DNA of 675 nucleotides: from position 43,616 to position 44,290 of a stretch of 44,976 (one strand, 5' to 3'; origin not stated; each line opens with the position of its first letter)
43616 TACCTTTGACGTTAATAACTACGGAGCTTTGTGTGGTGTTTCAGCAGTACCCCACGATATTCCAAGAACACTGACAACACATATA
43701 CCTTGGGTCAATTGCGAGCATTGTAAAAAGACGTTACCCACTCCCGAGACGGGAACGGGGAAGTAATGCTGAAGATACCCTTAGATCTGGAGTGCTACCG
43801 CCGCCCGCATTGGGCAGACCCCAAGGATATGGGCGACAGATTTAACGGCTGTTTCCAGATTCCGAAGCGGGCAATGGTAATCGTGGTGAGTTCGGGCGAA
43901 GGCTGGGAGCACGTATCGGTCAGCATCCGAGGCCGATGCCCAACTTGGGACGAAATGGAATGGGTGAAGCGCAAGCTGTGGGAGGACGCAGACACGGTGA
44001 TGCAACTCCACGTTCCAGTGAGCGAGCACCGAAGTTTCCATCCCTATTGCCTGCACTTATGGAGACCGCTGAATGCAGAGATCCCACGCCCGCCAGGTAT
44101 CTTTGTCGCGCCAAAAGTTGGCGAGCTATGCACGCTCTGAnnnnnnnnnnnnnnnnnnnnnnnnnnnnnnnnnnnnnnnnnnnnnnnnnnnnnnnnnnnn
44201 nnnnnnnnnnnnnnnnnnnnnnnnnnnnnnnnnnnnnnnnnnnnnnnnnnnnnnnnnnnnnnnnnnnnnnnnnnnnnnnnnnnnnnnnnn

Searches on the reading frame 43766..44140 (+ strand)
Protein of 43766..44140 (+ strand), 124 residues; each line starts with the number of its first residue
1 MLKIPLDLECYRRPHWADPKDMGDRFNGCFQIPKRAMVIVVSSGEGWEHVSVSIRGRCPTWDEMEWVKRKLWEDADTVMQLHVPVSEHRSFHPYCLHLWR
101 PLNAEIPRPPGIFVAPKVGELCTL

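Call 29: search_protein_families(library=phrogs, proteins=[window:43766-44140:+], max_evalue=0.01)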
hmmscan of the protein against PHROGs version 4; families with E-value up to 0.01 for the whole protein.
window:43766-44140:+ (124 aa): 1 family
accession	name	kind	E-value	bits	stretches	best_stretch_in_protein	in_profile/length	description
phrog_7839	-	unknown function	6.3e-17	62.9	1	36-114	55-133/136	-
